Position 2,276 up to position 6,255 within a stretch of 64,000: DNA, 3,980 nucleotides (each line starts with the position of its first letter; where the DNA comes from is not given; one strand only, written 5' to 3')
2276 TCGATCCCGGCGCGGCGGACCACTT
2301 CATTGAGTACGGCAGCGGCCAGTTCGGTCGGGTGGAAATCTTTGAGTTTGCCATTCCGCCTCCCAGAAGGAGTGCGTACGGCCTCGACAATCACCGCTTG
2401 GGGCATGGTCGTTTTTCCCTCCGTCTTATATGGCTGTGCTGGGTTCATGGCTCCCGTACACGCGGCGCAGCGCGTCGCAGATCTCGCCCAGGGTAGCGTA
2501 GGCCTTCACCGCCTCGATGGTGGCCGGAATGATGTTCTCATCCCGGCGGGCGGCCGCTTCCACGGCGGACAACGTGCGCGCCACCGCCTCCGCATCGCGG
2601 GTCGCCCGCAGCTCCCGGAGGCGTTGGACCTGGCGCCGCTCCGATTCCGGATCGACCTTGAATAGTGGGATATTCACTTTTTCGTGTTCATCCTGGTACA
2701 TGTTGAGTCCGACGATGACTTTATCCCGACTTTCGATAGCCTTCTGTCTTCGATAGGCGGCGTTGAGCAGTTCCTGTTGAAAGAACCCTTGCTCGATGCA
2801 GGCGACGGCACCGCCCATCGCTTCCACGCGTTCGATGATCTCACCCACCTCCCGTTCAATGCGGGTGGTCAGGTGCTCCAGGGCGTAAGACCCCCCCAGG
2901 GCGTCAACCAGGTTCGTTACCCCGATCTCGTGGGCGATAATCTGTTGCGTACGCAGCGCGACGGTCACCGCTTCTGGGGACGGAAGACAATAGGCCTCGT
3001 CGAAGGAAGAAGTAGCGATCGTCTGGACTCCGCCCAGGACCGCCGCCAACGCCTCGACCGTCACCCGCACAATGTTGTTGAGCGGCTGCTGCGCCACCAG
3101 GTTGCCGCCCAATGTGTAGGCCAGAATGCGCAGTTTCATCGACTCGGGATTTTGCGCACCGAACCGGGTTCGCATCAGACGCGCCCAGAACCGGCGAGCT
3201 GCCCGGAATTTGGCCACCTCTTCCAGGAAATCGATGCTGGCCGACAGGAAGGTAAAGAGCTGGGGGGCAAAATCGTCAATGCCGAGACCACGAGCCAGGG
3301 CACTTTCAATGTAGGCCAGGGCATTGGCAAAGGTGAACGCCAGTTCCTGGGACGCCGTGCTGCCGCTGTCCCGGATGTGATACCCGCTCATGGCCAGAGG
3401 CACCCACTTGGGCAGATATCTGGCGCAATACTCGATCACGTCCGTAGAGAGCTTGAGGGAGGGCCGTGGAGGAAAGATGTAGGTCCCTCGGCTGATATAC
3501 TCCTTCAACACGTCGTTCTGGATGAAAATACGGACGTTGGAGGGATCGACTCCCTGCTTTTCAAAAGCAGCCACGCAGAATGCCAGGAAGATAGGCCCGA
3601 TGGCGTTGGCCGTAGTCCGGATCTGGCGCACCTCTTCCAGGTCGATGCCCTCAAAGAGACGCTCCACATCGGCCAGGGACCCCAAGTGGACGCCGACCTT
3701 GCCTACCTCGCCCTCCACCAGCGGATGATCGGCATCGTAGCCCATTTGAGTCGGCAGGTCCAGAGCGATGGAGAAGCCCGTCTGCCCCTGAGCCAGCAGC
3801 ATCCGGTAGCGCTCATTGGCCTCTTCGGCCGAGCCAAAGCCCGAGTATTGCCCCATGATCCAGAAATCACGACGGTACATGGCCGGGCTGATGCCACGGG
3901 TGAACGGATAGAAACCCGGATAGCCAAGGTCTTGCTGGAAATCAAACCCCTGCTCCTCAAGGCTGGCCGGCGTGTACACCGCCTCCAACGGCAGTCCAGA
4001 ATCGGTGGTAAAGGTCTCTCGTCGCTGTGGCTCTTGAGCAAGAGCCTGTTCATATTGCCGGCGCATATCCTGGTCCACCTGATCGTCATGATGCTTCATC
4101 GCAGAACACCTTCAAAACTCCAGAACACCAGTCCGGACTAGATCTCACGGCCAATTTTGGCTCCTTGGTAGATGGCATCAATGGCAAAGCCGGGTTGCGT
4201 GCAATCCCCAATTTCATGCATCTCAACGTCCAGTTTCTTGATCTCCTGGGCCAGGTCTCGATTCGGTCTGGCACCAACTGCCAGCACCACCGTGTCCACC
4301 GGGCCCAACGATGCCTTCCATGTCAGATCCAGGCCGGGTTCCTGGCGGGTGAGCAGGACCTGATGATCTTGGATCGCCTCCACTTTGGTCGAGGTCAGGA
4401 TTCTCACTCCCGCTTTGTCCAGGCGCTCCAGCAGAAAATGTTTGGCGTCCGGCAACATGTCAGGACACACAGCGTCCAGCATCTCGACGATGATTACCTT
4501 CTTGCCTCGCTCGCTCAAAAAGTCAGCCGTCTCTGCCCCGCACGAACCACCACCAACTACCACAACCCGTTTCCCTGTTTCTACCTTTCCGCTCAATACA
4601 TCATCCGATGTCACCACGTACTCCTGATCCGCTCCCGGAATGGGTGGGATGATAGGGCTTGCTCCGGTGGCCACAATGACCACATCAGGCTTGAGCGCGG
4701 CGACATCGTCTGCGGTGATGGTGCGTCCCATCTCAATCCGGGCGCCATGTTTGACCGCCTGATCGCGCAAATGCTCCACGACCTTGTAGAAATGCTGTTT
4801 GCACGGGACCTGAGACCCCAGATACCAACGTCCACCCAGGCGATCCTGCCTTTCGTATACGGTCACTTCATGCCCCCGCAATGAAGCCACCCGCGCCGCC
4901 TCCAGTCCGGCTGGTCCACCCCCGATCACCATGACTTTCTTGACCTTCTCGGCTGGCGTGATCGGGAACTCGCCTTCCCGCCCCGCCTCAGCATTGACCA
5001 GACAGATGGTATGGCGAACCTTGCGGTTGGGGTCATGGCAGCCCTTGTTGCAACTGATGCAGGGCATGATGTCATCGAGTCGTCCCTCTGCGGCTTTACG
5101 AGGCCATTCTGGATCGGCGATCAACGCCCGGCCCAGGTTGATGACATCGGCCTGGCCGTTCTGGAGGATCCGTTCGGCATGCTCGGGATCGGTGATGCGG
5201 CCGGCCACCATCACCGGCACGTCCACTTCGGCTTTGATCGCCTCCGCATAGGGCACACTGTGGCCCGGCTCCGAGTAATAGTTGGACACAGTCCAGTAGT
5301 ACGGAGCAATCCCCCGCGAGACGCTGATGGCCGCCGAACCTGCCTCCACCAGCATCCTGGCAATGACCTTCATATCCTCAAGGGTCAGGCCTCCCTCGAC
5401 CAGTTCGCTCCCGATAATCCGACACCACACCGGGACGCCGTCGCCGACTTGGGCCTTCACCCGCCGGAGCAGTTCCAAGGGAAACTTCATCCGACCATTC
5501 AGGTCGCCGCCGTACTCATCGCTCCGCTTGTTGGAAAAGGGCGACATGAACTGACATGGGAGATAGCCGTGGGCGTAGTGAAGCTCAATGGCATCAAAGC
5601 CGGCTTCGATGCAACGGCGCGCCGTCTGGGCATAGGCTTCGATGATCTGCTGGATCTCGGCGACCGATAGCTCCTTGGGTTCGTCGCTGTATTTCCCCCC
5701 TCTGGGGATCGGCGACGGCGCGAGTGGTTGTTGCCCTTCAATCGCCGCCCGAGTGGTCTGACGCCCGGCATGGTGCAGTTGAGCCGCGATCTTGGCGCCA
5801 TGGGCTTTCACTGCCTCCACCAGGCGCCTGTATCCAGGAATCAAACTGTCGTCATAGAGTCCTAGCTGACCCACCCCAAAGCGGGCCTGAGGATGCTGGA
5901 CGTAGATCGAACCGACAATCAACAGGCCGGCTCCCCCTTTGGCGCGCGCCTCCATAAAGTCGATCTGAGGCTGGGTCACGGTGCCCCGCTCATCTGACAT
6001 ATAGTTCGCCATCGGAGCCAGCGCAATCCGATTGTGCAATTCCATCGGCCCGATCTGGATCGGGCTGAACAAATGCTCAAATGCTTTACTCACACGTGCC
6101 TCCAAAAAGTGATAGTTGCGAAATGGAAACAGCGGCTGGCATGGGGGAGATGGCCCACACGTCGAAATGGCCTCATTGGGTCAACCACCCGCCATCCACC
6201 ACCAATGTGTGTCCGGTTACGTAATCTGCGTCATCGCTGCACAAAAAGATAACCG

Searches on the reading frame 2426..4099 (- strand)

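Call 88: search_protein_families(library=pfam, proteins=[window:2426-4099:-], max_evalue=0.00001)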
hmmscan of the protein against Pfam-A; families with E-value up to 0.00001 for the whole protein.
window:2426-4099:- (557 aa): 1 family
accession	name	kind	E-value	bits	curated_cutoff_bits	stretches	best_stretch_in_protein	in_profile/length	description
PF01642.28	MM_CoA_mutase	-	2.1e-192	640.7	22.1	1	31-549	1-512/512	Methylmalonyl-CoA mutase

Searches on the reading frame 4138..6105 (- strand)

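Call 88: search_protein_families(library=pfam, proteins=[window:4138-6105:-], max_evalue=0.00001)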
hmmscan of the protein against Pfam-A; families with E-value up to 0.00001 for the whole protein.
window:4138-6105:- (655 aa): 15 families
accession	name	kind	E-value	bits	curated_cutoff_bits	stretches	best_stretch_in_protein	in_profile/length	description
PF00724.26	Oxidored_FMN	-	2.8e-79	267.3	27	1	12-344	2-341/342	NADH:flavin oxidoreductase / NADH oxidase family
PF07992.20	Pyr_redox_2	-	1.9e-40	139.6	26.1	1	389-632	1-254/291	Pyridine nucleotide-disulphide oxidoreductase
PF00070.33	Pyr_redox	-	4.4e-24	85.2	22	2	513-582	1-70/82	Pyridine nucleotide-disulphide oxidoreductase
PF01266.30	DAO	-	8.2e-17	62.2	27.9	0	390-425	1-37/353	FAD dependent oxidoreductase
PF13450.12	NAD_binding_8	-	2.2e-14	53.9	21.9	1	393-429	1-37/68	NAD(P)-binding Rossmann-like domain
PF13738.12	Pyr_redox_3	-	3e-13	50.1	30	1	469-621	121-276/305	Pyridine nucleotide-disulphide oxidoreductase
PF03486.20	HI0933_like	-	6e-11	42.7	50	0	390-425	2-37/244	HI0933-like protein Rossmann domain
PF12831.13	FAD_oxidored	-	1.3e-08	35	27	1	391-435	2-46/416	FAD dependent oxidoreductase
PF13434.12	Lys_Orn_oxgnase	-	1.3e-08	34.8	21.3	1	432-539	107-216/339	L-lysine 6-monooxygenase/L-ornithine 5-monooxygenase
PF01494.25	FAD_binding_3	-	2.4e-08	34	22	0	514-544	4-34/349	FAD binding domain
PF01262.27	AlaDh_PNT_C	-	4.2e-08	33.3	23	0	389-421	29-61/214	Alanine dehydrogenase/PNT, C-terminal domain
PF01134.28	GIDA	-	6.3e-08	32.5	22.1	0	390-420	1-32/391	Glucose inhibited division protein A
PF01946.23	Thi4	-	2e-07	30.9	26.2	0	390-433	19-63/235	Thi4 family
PF13241.12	NAD_binding_7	-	5.2e-07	30.6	22.1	0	510-550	6-40/104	Putative NAD(P)-binding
PF00890.30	FAD_binding_2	-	6.4e-07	29.4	20.4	0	391-425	2-36/414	FAD binding domain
